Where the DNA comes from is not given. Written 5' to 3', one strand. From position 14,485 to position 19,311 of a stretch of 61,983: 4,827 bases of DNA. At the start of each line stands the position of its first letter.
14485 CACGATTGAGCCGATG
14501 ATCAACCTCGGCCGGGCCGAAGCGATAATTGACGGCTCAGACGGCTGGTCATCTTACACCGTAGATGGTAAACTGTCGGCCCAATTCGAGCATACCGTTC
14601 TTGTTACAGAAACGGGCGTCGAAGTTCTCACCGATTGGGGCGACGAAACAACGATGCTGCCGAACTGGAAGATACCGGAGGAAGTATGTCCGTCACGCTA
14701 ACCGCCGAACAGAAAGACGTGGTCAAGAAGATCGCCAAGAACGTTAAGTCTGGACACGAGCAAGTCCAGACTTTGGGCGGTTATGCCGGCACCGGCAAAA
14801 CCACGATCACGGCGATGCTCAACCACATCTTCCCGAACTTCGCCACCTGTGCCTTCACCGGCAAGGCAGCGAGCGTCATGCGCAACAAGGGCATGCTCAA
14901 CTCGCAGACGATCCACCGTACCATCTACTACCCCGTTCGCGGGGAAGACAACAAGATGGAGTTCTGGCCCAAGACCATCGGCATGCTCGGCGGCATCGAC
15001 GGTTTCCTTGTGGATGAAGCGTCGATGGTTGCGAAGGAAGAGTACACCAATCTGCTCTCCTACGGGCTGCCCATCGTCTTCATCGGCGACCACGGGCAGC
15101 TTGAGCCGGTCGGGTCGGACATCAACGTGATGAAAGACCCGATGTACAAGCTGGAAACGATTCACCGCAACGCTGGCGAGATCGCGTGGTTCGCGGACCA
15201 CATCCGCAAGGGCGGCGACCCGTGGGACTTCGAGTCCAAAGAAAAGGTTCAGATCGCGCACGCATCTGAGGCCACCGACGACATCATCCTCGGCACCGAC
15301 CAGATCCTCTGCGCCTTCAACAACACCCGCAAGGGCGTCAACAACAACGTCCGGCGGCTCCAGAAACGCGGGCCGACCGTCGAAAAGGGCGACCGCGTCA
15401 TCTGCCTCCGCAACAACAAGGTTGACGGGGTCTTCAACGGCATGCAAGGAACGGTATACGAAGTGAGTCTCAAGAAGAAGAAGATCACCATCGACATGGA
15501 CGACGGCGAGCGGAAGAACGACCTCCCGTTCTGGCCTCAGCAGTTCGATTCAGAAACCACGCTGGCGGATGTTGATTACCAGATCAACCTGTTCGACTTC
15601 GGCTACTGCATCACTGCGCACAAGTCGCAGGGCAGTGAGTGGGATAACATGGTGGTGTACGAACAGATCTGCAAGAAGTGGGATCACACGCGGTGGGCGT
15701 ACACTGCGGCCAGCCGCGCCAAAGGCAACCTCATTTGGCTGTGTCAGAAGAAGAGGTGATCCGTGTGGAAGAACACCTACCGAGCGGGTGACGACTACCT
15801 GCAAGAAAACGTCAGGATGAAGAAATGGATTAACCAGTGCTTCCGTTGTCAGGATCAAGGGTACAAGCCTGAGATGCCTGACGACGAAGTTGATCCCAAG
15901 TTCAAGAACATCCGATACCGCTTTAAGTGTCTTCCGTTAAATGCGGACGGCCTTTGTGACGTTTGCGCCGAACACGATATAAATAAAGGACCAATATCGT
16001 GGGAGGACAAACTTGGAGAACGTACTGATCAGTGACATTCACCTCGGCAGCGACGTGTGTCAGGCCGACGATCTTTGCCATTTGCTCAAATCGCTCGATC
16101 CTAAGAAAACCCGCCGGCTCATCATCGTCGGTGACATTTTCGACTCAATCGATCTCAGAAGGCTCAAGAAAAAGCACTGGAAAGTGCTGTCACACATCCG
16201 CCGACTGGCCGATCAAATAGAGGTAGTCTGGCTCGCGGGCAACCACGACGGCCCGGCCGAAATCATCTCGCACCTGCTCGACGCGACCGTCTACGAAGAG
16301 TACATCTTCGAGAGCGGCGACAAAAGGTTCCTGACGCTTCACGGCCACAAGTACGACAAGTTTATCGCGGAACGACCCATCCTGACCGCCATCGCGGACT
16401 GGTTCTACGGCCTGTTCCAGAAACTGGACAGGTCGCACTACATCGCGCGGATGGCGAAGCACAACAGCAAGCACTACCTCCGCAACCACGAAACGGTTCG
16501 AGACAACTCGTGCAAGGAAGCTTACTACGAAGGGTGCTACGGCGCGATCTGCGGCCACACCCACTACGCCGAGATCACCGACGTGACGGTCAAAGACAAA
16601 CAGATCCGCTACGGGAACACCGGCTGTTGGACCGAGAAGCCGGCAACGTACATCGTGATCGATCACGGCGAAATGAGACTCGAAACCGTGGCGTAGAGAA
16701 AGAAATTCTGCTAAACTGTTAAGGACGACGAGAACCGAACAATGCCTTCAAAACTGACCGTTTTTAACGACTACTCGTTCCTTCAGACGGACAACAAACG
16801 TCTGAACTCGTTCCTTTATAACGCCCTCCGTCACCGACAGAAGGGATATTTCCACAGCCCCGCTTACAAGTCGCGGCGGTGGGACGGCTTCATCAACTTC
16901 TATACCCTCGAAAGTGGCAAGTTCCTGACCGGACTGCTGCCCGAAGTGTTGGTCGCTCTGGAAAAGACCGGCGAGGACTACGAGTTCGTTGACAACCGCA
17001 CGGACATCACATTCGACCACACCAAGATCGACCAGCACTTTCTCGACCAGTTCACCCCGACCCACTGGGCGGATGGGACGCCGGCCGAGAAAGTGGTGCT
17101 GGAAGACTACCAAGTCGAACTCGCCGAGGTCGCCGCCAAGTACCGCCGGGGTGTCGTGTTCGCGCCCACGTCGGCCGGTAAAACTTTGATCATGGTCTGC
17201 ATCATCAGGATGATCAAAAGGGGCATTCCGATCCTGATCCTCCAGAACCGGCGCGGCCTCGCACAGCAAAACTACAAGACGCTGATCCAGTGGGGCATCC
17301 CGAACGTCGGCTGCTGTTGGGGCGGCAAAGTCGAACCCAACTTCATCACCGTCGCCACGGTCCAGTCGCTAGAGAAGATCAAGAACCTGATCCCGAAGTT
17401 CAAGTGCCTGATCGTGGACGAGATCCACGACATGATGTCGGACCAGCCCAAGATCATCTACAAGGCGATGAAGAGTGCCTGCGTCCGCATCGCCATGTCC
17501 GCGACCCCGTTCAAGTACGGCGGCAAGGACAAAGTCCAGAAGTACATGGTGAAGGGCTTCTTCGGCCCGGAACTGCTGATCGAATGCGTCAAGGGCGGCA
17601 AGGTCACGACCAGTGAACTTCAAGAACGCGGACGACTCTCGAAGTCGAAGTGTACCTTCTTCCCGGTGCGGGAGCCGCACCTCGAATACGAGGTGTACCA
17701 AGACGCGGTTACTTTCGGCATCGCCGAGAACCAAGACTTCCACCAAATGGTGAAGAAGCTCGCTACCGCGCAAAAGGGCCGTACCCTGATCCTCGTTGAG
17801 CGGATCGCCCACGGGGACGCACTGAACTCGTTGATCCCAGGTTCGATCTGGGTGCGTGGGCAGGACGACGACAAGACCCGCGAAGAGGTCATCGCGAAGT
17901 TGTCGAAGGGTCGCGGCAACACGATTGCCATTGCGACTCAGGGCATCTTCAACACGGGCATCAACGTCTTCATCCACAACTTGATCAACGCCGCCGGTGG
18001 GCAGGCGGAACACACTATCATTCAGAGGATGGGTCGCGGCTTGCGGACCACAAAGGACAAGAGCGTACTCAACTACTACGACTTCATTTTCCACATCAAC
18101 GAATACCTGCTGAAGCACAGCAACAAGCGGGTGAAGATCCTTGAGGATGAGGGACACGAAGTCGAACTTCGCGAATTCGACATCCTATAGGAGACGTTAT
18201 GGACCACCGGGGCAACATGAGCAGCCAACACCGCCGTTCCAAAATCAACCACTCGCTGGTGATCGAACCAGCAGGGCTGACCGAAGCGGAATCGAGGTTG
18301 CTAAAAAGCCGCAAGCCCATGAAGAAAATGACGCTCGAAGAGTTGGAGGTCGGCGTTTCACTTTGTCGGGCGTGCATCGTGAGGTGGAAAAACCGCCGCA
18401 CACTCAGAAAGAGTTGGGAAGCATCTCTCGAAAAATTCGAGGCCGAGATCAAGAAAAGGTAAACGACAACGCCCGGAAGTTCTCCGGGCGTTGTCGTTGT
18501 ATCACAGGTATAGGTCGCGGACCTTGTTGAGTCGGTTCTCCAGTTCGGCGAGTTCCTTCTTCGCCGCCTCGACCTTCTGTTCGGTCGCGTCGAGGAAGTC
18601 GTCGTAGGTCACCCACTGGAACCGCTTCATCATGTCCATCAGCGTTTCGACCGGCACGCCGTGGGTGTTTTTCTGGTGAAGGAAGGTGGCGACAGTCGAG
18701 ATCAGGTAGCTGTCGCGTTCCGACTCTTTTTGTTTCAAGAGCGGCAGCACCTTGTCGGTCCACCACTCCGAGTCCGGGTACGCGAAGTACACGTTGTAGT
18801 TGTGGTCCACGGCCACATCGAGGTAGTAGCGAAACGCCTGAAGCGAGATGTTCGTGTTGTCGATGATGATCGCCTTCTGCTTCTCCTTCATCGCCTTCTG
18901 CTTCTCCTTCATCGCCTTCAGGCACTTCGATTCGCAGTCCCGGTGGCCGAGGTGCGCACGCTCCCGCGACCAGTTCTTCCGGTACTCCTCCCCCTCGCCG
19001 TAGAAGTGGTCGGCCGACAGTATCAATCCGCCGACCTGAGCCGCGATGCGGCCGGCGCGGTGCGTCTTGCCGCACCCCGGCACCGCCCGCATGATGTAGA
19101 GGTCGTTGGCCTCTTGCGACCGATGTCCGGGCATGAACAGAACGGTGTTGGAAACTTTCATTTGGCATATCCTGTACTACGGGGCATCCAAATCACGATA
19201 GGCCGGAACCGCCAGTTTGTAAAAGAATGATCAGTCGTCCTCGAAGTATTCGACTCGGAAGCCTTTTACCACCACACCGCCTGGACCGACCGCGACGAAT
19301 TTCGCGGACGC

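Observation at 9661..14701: Phage-encoded translation and post-transcriptional control module: RRF, CsrA, dual-specificity phosphatase, MetAP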

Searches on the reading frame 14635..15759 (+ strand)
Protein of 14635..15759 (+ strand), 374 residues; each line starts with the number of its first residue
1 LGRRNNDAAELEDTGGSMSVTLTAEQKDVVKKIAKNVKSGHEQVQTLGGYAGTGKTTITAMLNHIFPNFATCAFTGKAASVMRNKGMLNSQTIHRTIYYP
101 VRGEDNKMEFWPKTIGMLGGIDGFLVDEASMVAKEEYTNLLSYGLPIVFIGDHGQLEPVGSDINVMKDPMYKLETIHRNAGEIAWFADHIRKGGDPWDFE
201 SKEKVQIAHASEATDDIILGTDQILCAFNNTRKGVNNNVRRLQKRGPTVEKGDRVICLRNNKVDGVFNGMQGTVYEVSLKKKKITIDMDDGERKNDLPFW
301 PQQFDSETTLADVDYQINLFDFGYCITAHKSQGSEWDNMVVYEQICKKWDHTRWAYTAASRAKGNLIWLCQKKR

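Call 5: search_protein_families(library=ncbifam, proteins=[window:14635-15759:+], max_evalue=0.01)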
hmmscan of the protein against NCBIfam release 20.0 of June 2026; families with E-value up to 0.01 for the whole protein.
window:14635-15759:+ (374 aa): 8 families
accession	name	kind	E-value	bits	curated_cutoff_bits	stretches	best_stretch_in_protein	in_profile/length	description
TIGR01448.2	helicase_RecD2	equivalog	1.3e-34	119.4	500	1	10-373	305-691/713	SF1B family DNA helicase RecD2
TIGR02768.1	TraA_Ti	equivalog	5.7e-23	81.1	590.45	2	242-365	608-710/751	Ti-type conjugative transfer relaxase TraA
NF010464.0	PRK13889.1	subfamily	8.4e-13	47.1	1015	2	245-361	596-692/992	conjugal transfer relaxase TraA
TIGR01447.1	recD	equivalog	9.6e-11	40.9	310.15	2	223-371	433-575/597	exodeoxyribonuclease V subunit alpha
NF010402.0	PRK13826.1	subfamily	5.5e-10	37.7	1317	2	249-346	634-716/1102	Dtr system oriT relaxase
NF008127.0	PRK10875.1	equivalog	1.3e-07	30.6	671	1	240-371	476-592/619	exodeoxyribonuclease V subunit alpha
NF010263.0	PRK13709.1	equivalog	3.1e-05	21.4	2212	0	17-160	964-1107/1752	conjugative transfer relaxase/helicase TraI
NF008165.0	PRK10917.1-3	equivalog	0.00046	18.8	711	1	7-61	250-304/692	ATP-dependent DNA helicase RecG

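Call 11: search_protein_families(library=phrogs, proteins=[window:14635-15759:+], max_evalue=0.001)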
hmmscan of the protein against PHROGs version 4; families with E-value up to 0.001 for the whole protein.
window:14635-15759:+ (374 aa): 3 families
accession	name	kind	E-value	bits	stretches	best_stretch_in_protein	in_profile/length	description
phrog_325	-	DNA, RNA and nucleotide metabolism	8.2e-78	263.7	1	12-367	461-865/986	Dda-like helicase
phrog_4412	-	DNA, RNA and nucleotide metabolism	6.1e-39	134.9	2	12-202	321-513/743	exonuclease V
phrog_1967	-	DNA, RNA and nucleotide metabolism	1.3e-10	41.6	1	12-94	143-230/776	DNA helicase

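Call 73: find_related_loci(query=window:14686-15759:+, collection=genome_contigs, flank=6000)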
Query window:14686-15759:+ (357 aa) in genome_contigs; peptide patterns used: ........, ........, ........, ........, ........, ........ (x = any residue, [..] = any of these).
39 stretches matched a pattern, but none encodes a relative of the query by tblastn (E <= 1e-3).

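Call 75: find_related_loci(query=A4, collection=genome_contigs, flank=8000)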
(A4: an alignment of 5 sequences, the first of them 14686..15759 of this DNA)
Query A4 (357 aa) in genome_contigs; peptide patterns used: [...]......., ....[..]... (x = any residue, [..] = any of these).
88 stretches matched a pattern, but none encodes a relative of the query by tblastn (E <= 1e-3).

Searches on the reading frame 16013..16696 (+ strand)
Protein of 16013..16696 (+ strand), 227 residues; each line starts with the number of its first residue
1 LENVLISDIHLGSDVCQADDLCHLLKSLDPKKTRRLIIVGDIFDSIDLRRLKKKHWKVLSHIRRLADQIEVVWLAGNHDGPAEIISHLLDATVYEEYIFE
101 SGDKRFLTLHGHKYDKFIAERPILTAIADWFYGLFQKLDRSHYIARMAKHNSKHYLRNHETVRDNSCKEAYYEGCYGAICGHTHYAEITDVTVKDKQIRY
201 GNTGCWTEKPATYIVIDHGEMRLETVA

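Call 52: search_protein_families(library=pfam, proteins=[window:16013-16696:+], max_evalue=0.001)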
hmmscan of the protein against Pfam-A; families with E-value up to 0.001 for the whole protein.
window:16013-16696:+ (227 aa): 2 families
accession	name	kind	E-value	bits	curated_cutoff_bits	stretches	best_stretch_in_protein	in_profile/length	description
PF00149.33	Metallophos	-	7.8e-11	43.2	21.5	1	5-185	5-190/191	Calcineurin-like phosphoesterase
PF12850.12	Metallophos_2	-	4.4e-08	33.7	27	1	1-119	1-97/154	Calcineurin-like phosphoesterase superfamily domain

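Call 91: search_protein_families(library=phrogs, proteins=[window:16013-16696:+], max_evalue=0.01)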
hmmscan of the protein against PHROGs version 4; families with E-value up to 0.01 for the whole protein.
window:16013-16696:+ (227 aa): 2 families
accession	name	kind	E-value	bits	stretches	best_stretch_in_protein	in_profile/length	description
phrog_7339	-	DNA, RNA and nucleotide metabolism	4.9e-06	27.1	1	4-79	33-118/263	DNA repair exonuclease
phrog_1649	-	other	1.6e-05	24.7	1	4-92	39-114/308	metallo-phosphoesterase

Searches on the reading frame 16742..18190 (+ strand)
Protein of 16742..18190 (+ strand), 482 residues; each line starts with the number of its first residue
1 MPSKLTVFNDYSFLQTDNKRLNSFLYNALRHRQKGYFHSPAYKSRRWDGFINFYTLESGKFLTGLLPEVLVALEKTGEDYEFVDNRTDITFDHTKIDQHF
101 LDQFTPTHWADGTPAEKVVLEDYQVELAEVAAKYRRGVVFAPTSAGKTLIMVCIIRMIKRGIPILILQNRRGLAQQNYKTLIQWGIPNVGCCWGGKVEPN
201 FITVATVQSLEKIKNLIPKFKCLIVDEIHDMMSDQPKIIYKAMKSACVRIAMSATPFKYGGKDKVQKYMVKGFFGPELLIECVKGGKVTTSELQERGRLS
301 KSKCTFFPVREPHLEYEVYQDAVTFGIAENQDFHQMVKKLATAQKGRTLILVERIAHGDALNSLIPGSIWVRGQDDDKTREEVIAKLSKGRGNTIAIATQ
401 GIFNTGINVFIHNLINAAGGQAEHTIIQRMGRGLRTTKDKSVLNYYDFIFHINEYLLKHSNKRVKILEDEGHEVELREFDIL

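Call 10: search_protein_families(library=pfam, proteins=[window:16742-18190:+], max_evalue=0.001)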
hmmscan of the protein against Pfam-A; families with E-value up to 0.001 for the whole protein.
window:16742-18190:+ (482 aa): 4 families
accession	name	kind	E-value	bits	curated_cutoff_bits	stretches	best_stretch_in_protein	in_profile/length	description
PF04851.21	ResIII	-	5.5e-14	52.9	22.5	1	120-257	4-163/164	Type III restriction enzyme, res subunit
PF00270.35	DEAD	-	1.7e-12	47.8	26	1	124-257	4-161/167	DEAD/DEAH box helicase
PF00271.37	Helicase_C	-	4.9e-05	24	23.5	1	338-435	8-108/110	Helicase conserved C-terminal domain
PF18766.7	SWI2_SNF2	-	0.00013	22.2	26.7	0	132-263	16-162/221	SWI2/SNF2 ATPase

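Call 11: search_protein_families(library=phrogs, proteins=[window:16742-18190:+], max_evalue=0.001)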
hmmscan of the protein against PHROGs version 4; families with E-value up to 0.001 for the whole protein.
window:16742-18190:+ (482 aa): 7 families
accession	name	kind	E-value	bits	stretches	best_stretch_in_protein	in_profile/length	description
phrog_16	-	DNA, RNA and nucleotide metabolism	2.1e-69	235.7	2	113-467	266-613/986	DNA helicase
phrog_9690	-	DNA, RNA and nucleotide metabolism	2e-41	143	1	209-479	30-304/306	DNA helicase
phrog_16259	-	DNA, RNA and nucleotide metabolism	1.3e-22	81.6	1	25-233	26-238/330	DNA helicase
phrog_14619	-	DNA, RNA and nucleotide metabolism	1.7e-16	61.6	1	25-157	29-157/314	DNA helicase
phrog_62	-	DNA, RNA and nucleotide metabolism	5e-10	38.5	1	108-263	686-856/1881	DNA helicase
phrog_17901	-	DNA, RNA and nucleotide metabolism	0.00019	22.8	1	395-476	13-100/109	DNA helicase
phrog_2488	-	DNA, RNA and nucleotide metabolism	0.00057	19.7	0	114-160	15-64/579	DNA helicase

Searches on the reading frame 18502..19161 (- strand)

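Call 52: search_protein_families(library=pfam, proteins=[window:18502-19161:-], max_evalue=0.001)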
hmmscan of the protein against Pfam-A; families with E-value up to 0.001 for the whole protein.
window:18502-19161:- (219 aa): 1 family
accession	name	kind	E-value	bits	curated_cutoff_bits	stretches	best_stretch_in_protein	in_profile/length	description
PF13671.12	AAA_33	-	1.4e-07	32.4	27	1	22-131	2-106/143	AAA domain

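Call 91: search_protein_families(library=phrogs, proteins=[window:18502-19161:-], max_evalue=0.01)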
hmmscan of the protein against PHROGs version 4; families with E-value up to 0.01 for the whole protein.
window:18502-19161:- (219 aa): 3 families
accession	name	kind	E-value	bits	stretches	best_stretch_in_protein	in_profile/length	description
phrog_2071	-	other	2.9e-15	57.8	1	19-182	16-142/282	ATPase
phrog_505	-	other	1.7e-09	38.6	1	20-187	3-146/295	polynucleotide kinase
phrog_6931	-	unknown function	4.9e-06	27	1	18-125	184-290/343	-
